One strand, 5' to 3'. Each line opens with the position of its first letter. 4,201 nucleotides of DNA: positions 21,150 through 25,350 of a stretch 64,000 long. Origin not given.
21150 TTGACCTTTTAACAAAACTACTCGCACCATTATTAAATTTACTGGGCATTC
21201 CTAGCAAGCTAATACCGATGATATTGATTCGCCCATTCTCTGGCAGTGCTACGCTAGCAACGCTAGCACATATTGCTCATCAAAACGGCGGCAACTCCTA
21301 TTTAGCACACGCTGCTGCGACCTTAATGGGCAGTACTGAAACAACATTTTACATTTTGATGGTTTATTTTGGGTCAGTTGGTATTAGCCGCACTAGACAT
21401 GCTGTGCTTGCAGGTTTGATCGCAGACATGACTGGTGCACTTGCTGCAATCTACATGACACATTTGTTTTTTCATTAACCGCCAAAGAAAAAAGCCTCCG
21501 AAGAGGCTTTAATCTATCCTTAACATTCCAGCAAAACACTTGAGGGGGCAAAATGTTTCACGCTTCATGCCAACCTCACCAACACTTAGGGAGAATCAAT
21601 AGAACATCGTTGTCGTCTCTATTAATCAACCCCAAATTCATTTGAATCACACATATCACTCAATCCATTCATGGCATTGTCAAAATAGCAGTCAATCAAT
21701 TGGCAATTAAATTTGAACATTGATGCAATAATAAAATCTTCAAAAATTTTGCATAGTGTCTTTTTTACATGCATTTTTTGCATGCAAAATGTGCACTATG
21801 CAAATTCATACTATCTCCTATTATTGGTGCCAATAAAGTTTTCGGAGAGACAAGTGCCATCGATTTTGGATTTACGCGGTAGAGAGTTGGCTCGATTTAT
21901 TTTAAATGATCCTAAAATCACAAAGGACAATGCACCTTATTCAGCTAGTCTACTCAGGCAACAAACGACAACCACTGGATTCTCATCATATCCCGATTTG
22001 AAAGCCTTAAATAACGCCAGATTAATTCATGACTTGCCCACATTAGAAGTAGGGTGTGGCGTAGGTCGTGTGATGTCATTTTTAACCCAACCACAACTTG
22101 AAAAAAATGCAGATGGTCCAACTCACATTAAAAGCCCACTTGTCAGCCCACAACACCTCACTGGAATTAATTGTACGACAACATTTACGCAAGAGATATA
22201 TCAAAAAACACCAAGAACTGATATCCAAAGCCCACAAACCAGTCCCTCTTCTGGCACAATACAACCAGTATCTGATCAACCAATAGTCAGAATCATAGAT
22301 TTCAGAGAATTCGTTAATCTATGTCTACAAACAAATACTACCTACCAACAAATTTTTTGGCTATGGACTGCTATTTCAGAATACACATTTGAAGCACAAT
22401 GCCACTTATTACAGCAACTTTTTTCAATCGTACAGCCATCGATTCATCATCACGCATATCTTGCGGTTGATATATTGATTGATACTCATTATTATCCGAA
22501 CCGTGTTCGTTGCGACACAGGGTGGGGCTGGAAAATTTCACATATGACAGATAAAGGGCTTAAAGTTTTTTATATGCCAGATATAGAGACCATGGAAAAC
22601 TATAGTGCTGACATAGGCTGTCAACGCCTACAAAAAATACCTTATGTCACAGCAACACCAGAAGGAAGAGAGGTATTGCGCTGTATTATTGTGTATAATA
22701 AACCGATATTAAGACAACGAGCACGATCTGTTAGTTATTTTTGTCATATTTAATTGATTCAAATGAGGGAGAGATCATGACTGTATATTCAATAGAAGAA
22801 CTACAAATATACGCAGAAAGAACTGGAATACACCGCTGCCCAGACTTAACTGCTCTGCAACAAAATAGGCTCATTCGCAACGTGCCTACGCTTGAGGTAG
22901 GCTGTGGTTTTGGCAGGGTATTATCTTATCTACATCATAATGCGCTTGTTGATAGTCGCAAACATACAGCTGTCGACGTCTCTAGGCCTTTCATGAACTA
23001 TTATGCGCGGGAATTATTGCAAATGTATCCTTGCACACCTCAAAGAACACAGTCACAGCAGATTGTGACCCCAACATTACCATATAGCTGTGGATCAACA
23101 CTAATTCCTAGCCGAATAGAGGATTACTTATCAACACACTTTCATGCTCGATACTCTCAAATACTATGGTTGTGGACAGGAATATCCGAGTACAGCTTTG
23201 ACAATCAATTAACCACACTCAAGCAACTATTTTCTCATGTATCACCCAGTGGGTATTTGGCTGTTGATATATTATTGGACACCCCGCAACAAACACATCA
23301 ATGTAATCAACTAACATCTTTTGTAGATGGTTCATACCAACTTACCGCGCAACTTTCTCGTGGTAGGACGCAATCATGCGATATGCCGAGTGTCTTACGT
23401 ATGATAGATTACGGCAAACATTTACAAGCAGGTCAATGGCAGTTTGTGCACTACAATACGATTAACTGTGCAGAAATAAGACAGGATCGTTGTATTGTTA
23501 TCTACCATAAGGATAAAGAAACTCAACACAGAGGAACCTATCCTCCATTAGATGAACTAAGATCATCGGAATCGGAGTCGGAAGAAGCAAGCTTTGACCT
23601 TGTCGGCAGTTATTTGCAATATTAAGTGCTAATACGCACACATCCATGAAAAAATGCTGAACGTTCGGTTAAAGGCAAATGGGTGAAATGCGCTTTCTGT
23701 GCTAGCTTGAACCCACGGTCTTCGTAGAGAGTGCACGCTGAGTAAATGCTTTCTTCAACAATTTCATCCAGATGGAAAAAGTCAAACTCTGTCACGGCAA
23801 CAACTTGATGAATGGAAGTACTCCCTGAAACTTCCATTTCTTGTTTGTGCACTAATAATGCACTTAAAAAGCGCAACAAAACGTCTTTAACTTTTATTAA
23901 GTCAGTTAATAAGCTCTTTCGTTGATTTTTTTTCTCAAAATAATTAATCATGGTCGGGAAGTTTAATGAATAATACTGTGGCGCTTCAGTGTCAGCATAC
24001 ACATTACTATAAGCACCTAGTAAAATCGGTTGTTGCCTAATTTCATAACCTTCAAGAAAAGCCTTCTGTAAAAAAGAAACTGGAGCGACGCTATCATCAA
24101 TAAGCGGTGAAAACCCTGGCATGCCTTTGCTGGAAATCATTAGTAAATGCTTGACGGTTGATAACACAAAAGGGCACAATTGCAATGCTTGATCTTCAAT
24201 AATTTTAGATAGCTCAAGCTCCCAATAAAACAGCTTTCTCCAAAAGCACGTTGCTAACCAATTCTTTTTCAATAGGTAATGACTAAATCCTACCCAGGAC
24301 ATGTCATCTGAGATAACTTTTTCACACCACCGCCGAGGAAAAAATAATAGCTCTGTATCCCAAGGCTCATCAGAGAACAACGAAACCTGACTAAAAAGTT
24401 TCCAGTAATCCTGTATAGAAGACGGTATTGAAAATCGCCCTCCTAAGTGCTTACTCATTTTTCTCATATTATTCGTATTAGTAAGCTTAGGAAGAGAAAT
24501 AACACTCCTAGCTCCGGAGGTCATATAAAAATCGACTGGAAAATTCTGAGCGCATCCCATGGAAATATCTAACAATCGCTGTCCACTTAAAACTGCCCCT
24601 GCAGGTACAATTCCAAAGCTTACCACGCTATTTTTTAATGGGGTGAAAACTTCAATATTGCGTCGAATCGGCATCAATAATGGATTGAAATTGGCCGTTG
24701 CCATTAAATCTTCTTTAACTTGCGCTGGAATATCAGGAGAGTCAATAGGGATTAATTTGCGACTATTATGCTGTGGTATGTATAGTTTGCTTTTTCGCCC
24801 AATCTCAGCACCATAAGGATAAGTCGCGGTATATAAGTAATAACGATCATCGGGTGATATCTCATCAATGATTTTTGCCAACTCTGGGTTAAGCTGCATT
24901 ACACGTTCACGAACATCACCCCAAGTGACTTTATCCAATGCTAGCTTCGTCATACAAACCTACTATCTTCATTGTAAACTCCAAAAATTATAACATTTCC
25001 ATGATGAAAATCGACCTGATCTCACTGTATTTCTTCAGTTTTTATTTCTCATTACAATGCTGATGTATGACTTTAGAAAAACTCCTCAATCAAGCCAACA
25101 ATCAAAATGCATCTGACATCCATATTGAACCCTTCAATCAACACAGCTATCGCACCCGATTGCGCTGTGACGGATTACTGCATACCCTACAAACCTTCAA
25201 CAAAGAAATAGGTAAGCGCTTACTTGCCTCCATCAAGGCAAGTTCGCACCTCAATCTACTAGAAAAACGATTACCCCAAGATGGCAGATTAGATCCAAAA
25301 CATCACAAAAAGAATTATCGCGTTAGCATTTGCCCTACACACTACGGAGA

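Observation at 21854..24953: Accessory cluster: two tandem divergent SAM-methyltransferase-like paralogs facing an uncharacterised 443-aa protein that has a second copy 37 kb away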

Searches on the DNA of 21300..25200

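Call 116: search_rna_families(source=window, start=21300, end=25200, threshold=evalue, max_evalue=1)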
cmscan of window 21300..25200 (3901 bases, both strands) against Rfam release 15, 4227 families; matches with E-value up to 1: 0.
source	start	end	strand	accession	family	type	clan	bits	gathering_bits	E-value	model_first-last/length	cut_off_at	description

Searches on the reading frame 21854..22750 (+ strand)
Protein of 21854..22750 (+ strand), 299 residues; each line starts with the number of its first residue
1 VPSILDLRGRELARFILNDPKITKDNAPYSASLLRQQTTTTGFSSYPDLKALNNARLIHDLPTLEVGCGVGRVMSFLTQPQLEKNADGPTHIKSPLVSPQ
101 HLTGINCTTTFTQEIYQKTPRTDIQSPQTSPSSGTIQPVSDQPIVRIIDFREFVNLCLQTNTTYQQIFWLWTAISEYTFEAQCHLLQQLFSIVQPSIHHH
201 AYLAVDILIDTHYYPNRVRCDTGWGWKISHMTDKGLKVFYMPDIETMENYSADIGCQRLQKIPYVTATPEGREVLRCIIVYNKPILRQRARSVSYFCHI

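Call 5: search_protein_families(library=pfam, proteins=[window:21854-22750:+], max_evalue=1)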
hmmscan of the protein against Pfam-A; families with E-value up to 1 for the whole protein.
window:21854-22750:+ (299 aa): 0 families

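Call 16: search_protein_families(library=ncbifam, proteins=[window:21854-22750:+], max_evalue=0.01)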
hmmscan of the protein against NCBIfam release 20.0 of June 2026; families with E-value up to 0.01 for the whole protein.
window:21854-22750:+ (299 aa): 0 families

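Call 110: search_protein_families(library=padloc, proteins=[window:21854-22750:+], max_evalue=0.01)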
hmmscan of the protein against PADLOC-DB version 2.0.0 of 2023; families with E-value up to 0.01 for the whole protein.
window:21854-22750:+ (299 aa): 0 families

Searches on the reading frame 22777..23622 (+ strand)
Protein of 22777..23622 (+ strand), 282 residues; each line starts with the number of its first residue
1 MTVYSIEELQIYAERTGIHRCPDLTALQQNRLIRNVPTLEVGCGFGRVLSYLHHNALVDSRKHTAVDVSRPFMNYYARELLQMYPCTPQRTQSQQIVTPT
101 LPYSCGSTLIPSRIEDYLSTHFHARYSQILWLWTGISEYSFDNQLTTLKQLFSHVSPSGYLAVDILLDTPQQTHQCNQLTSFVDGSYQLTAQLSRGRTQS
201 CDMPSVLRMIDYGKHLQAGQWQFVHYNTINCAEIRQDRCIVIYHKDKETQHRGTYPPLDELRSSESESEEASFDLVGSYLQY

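Call 5: search_protein_families(library=pfam, proteins=[window:22777-23622:+], max_evalue=1)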
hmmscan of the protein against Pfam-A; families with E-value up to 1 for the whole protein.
window:22777-23622:+ (282 aa): 4 families
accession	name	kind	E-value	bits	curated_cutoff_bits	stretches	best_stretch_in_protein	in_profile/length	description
PF08242.18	Methyltransf_12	-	0.00016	22.8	30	1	39-90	1-50/98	Methyltransferase domain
PF13649.12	Methyltransf_25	-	0.0019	19.3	27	1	39-80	2-41/97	Methyltransferase domain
PF13489.12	Methyltransf_23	-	0.004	17.3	27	0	139-177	92-130/164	Methyltransferase domain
PF08241.18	Methyltransf_11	-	0.01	16.9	21.2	1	39-75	1-33/95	Methyltransferase domain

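Call 16: search_protein_families(library=ncbifam, proteins=[window:22777-23622:+], max_evalue=0.01)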
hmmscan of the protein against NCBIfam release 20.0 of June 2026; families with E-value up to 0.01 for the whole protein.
window:22777-23622:+ (282 aa): 0 families

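Call 43: search_solved_structures(query=A5, max_evalue=0.01)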
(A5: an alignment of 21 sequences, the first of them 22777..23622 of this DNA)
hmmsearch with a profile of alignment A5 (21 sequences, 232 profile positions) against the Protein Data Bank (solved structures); distinct sequences matched with E-value up to 0.01: 153 (the best 60 are shown).
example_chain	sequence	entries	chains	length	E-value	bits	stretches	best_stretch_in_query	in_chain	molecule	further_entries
9ri2_A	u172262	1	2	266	2.1e-10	43.7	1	45-196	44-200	Methyltransferase, putative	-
4r6w_A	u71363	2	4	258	1.7e-09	40.7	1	35-179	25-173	Phosphoethanolamine N-methyltransferase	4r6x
4iv8_A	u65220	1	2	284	1.8e-09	40.6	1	35-172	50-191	Phosphoethanolamine N-methyltransferase,putative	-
3ujd_A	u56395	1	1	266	5.7e-09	38.9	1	21-179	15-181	Phosphoethanolamine N-methyltransferase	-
3uj6_A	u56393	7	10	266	6.8e-09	38.7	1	22-180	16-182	Phosphoethanolamine N-methyltransferase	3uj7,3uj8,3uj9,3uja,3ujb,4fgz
3ujc_A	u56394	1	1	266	7.4e-09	38.6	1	22-180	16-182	Phosphoethanolamine N-methyltransferase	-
5wp5_A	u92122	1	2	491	1.2e-08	37.9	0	59-165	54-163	Phosphomethylethanolamine N-methyltransferase 2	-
1wzn_A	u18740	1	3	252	2.5e-08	36.8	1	58-161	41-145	SAM-dependent methyltransferase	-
4iv0_A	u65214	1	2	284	2.7e-08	36.7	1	35-180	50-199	Phosphoethanolamine N-methyltransferase, putative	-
4mwz_A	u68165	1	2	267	4.1e-08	36.1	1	35-180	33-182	Phosphoethanolamine N-methyltransferase, putative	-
3dtn_A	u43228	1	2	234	5.2e-08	35.8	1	59-167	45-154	Putative Methyltransferase MM_2633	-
5wp4_A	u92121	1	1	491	5.4e-08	35.7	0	37-179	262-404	Phosphoethanolamine N-methyltransferase 1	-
5dm2_A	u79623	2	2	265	1.4e-07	34.4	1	60-179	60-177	Methyltransferase domain family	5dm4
5dm1_A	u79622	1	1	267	1.4e-07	34.4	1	60-179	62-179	Methyltransferase domain family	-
7wzf_A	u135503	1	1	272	1.6e-07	34.2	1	61-166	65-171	YunM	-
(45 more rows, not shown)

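Call 110: search_protein_families(library=padloc, proteins=[window:22777-23622:+], max_evalue=0.01)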
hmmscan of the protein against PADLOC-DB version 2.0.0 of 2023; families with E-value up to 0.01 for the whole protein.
window:22777-23622:+ (282 aa): 0 families

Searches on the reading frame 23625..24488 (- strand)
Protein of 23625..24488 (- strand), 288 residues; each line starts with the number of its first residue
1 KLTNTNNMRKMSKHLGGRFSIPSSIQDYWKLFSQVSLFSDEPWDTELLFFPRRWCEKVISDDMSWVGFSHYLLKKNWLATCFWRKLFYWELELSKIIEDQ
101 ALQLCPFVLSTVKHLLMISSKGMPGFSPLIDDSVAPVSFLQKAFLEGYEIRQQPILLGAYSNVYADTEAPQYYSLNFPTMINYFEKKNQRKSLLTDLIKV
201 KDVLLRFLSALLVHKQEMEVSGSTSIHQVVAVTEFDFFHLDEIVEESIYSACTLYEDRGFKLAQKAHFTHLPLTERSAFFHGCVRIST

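Call 54: predict_structure(alignment_id=A6)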
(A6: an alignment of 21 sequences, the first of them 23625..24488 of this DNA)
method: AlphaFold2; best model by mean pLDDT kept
length: 288 residues; sequences in the alignment: 21
mean_pLDDT: 83.3   pTM: 0.82
mean pLDDT of the five models: 83.3, 81.7, 81.2, 79.8, 79.5
residues with pLDDT >= 90: 92; 70-90: 162; 50-70: 31; < 50: 3
segments of 3 or more residues with pLDDT < 50: none
pLDDT, mean of each block of 10 residues (from residue 1): 91 96 87 92 75 71 83 81 81 85 87 89 89 89 93 89 74 86 56 88 90 66 63 91 77 88 83 84 91
secondary structure, 60 per line:
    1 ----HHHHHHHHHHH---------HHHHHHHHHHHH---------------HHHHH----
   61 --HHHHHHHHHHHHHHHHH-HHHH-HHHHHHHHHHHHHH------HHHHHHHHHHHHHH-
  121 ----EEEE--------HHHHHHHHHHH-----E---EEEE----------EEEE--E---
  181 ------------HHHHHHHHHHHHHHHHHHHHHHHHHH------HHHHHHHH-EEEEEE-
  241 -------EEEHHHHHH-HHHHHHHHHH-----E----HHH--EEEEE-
elements in order: H5-15 H25-36 H52-56 H63-79 H81-84 H86-99 H106-119 E125-128 H137-147 E157-160 E171-174 H193-218 H225-232 E234-239 E248-250 H251-256 H258-267 E283-287

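Call 56: fold_search(model_id=the predicted structure, library=pdb)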
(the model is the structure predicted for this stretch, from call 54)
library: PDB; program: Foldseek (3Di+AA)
matches with E <= 10: 15; with E <= 0.001: 0
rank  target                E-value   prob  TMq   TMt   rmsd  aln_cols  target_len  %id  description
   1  1ge9_MODEL_1_A        3.8e+00  0.03  0.15  0.22  13.9       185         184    9  SOLUTION STRUCTURE OF THE RIBOSOME RECYCLING FACTOR (released 2001-05-16)
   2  7kk3_B                4.8e+00  0.01  0.10  0.09  18.1       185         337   10  Structure of the catalytic domain of PARP1 in complex with talazoparib (released 2021-01-06)
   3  3r8a_A                5.3e+00  0.02  0.16  0.18  20.7       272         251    8  X-ray crystal structure of the nuclear hormone receptor PPAR-gamma in a complex with a compound with dual PPAR gamma a (released 2012-03-14)
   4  6vkk_A                5.3e+00  0.02  0.12  0.10  18.1       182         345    9  Crystal Structure of human PARP-1 CAT domain bound to inhibitor rucaparib (released 2020-06-17)
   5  7kht_A                5.3e+00  0.01  0.12  0.14  21.4       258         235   12  The acyl chains of phosphoinositide PIP3 alter the structure and function of nuclear receptor Steroidogenic Factor-1 ( (released 2021-05-19)
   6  9qh6_G                6.3e+00  0.01  0.10  0.10  14.2       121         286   10  NorQ in complex with NorD VWA domain from Paracoccus denitrificans (released 2026-03-25)
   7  6c5q                  7.0e+00  0.01  0.13  0.14  16.5       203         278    9  PPARg LBD bound to SR10171 (released 2018-08-01)
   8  4qjr_A                7.9e+00  0.13  0.10  0.12   3.4        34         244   24  Crystal structure of human nuclear receptor sf-1 (nr5a1) bound to its hormone pip3 at 2.4 a resolution (released 2014-07-30)
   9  4xhu_C                8.3e+00  0.01  0.11  0.10  17.7       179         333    9  The complex structure of Timeless_PAB and PARP-1_catalytic domain (released 2015-09-30)
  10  3vsp_A                8.8e+00  0.07  0.09  0.10   4.3        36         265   19  Human PPAR gamma ligand binding domain in complex with a gamma selective agonist mekt28 (released 2013-05-01)
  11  6xbk_R                8.8e+00  0.02  0.15  0.09  17.7       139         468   12  Structure of human SMO-G111C/I496C complex with Gi (released 2020-09-30)
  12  8cph_B                8.8e+00  0.01  0.14  0.16  22.9       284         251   10  Crystal structure of PPAR gamma (PPARG) in complex with WY-14643 (inactive form) (released 2023-07-12)
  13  2q6s_A                8.8e+00  0.01  0.14  0.15  22.1       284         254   12  2.4 angstrom crystal structure of PPAR gamma complexed to BVT.13 without co-activator peptides (released 2007-10-23)
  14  3b0q_A                9.9e+00  0.06  0.09  0.10   4.3        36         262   19  Human PPAR gamma ligand binding domain in complex with MCC555 (released 2011-08-10)
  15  6dha_A                9.9e+00  0.01  0.14  0.15  22.5       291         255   12  Crystal Structure of Human PPARgamma Ligand Binding Domain in Complex with Hydroxy Pioglitazone (M-IV) (released 2019-03-13)
